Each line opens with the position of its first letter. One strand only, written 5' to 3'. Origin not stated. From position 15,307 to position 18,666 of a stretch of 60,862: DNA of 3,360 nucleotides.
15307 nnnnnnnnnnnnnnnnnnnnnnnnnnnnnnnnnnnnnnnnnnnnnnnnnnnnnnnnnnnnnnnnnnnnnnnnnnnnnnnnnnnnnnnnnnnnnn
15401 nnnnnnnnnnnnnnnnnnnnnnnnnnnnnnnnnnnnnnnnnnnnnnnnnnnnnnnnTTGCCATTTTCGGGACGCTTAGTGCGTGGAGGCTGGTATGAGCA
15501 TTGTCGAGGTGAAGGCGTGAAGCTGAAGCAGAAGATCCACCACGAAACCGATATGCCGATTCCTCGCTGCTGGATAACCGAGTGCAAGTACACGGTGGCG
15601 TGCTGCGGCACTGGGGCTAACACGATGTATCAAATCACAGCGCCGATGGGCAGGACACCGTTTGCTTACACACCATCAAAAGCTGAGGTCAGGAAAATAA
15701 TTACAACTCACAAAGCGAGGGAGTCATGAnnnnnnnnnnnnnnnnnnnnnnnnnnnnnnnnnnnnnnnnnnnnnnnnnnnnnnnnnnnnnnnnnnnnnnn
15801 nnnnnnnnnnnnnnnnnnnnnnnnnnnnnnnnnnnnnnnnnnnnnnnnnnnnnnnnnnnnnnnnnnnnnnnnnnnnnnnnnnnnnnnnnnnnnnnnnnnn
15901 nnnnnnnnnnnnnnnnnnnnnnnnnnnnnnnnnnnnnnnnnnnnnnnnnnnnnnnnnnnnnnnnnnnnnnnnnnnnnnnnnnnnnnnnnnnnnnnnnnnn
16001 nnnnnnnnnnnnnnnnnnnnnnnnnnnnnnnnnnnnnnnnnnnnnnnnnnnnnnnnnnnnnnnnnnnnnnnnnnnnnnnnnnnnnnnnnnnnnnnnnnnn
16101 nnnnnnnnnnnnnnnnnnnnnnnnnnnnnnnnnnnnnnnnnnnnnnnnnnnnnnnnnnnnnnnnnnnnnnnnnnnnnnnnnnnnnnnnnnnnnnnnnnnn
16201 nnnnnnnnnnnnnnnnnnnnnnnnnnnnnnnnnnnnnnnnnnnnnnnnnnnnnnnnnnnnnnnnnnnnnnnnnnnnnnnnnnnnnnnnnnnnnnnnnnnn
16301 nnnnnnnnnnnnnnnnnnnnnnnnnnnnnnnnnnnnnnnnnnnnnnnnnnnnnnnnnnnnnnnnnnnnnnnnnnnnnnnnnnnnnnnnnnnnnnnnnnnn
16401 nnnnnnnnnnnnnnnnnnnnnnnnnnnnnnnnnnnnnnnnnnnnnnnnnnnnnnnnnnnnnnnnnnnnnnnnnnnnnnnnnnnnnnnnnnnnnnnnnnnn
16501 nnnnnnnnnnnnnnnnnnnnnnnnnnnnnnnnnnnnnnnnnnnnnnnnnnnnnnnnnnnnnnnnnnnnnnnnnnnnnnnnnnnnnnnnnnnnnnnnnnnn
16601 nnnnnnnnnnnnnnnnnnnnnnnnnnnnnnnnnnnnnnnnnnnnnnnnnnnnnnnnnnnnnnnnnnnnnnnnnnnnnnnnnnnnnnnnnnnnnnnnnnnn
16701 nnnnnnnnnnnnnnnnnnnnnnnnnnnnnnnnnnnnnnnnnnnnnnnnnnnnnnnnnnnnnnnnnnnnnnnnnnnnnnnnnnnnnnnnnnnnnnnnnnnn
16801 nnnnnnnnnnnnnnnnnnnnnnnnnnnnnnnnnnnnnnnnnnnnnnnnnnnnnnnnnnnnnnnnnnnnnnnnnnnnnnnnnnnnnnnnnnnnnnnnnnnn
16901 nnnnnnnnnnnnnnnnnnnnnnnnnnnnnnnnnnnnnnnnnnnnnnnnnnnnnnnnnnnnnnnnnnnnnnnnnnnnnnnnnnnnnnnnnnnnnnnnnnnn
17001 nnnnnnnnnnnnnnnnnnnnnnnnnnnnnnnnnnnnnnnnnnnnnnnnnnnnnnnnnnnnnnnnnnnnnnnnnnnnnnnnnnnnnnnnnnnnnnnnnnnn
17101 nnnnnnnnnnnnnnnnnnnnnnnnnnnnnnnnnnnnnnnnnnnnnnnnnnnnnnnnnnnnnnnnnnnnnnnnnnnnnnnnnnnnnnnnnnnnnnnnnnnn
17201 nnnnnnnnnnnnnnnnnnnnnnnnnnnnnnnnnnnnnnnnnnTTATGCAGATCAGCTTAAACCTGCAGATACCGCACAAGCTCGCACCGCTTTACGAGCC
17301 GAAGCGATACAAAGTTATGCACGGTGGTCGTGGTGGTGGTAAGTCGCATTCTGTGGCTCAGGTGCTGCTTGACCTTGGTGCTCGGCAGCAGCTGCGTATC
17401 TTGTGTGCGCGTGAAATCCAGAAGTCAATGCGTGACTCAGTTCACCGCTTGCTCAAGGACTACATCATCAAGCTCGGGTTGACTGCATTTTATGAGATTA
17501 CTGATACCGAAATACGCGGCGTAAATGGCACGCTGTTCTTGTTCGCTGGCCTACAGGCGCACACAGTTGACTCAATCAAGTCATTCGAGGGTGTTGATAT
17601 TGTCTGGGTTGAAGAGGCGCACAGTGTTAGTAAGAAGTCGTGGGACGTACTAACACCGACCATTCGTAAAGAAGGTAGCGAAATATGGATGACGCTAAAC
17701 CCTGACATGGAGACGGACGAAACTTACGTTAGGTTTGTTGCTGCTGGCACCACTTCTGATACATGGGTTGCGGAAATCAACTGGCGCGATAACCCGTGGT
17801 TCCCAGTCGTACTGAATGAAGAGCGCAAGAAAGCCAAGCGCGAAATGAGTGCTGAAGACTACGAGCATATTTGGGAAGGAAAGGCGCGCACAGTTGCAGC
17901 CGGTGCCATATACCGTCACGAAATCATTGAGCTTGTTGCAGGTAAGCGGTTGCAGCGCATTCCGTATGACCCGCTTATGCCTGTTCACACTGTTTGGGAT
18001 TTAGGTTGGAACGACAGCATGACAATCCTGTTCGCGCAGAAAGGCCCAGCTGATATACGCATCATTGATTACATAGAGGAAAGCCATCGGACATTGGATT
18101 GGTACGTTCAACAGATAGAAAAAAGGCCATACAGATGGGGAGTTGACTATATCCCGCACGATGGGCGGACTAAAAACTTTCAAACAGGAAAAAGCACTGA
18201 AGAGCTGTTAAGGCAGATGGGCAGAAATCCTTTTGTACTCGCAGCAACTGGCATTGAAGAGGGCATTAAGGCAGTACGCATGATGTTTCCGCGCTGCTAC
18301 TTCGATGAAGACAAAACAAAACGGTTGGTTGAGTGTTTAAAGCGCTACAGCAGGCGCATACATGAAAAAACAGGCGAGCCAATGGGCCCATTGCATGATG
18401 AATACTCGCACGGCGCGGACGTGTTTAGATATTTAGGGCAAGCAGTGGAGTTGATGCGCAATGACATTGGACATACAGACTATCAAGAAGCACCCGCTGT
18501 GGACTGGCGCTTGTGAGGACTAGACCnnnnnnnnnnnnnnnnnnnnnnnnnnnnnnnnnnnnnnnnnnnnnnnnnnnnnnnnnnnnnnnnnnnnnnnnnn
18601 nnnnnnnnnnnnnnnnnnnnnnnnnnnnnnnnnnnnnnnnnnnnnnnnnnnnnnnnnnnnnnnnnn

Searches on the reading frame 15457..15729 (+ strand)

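Call 7: search_protein_families(library=phrogs, proteins=[window:15457-15729:+], max_evalue=1)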
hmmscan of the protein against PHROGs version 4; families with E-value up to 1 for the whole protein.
window:15457-15729:+ (90 aa): 1 family
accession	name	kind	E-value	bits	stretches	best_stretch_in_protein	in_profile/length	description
phrog_6060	-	transcription regulation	0.95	10.4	0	37-62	34-56/61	anti-termination protein Q-like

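Call 8: search_protein_families(library=pfam, proteins=[window:15457-15729:+], max_evalue=1)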
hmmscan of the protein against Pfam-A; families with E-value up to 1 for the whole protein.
window:15457-15729:+ (90 aa): 0 families

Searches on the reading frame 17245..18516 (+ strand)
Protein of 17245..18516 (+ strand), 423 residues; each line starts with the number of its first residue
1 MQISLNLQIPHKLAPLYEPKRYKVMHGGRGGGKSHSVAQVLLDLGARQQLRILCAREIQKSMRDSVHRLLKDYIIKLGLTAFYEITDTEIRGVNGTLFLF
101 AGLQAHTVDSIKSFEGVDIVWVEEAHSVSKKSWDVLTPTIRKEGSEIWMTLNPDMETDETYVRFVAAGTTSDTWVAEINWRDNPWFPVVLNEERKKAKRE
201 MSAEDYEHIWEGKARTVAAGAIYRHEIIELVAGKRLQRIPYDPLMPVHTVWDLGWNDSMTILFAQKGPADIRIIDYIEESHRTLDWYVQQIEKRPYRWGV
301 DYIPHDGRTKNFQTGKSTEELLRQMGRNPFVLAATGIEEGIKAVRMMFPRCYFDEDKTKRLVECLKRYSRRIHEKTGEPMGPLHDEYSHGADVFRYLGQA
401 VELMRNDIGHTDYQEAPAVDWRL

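Call 68: search_dna_similar(query=window:17245-18516:+, collection=phages, mode=protein, max_rows=12)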
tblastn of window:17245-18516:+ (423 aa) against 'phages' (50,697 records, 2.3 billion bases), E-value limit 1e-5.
Records with a match: 1878; places in all: 1882; records where one place covers at least 80% of the query: 406.
Best place of each record, by identity: 60-80% 28; <60% 1850.
By first word of the organism name: Vibrio 451; Pseudomonas 383; Salmonella 135; Klebsiella 96; Acinetobacter 85; Enterococcus 78; Staphylococcus 74; Escherichia 65; Streptococcus 42; Clostridium 40; and 79 more.
By host as written in the record: - 491; Pseudomonas aeruginosa 156; Pseudomonas aeruginosa PAO1 91; Klebsiella pneumoniae 51; Acinetobacter baumannii 42; Pseudomonas sp. 30; Vibrio cyclitrophicus 30; Escherichia coli 30; and 448 more.
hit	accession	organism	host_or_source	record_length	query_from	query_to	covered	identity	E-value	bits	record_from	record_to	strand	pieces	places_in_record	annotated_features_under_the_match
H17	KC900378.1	Pseudomonas phage LKA5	Pseudomonas aeruginosa PAO1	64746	3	423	100%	76.5%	0e+0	666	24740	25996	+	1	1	terminase large subunit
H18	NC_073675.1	Pseudomonas phage LKA5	Pseudomonas aeruginosa PAO1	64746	3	423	100%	76.5%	0e+0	666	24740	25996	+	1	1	terminase large subunit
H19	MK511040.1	Pseudomonas phage vB_Pae_CF63a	Pseudomonas aeruginosa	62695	3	423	100%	76.5%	0e+0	666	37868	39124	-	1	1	terminase large subunit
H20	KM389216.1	Pseudomonas phage F_ET605sp/Pa1651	-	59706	3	423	100%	76.5%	0e+0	665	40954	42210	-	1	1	record has no annotation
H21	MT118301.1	Pseudomonas phage Epa33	Pseudomonas sp.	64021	3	423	100%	76.5%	0e+0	665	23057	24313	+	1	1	hypothetical protein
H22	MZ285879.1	Pseudomonas phage PA8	Pseudomonas aeruginosa PAO1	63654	3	423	100%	76.5%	0e+0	665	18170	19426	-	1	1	putative terminase large subunit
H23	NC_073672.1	Pseudomonas phage PA8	Pseudomonas aeruginosa PAO1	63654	3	423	100%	76.5%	0e+0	665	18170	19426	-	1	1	putative terminase large subunit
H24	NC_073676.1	Pseudomonas phage Epa33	Pseudomonas sp.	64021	3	423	100%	76.5%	0e+0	665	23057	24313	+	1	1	hypothetical protein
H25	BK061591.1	Pseudomonas phage vB_PaeP-D14S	Pseudomonas aeruginosa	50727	3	423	100%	76.5%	0e+0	665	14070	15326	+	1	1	phage terminase, large subunit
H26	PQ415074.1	Pseudomonas phage Baskent_P6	Pseudomonas aeruginosa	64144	3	423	100%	76.5%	0e+0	664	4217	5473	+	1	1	terminase large subunit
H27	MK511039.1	Pseudomonas phage vB_Pae_CF24a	Pseudomonas aeruginosa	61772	3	423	100%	76.5%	0e+0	663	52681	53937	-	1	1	terminase large subunit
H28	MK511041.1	Pseudomonas phage vB_Pae_CF69a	Pseudomonas aeruginosa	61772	3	423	100%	76.5%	0e+0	663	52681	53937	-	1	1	terminase large subunit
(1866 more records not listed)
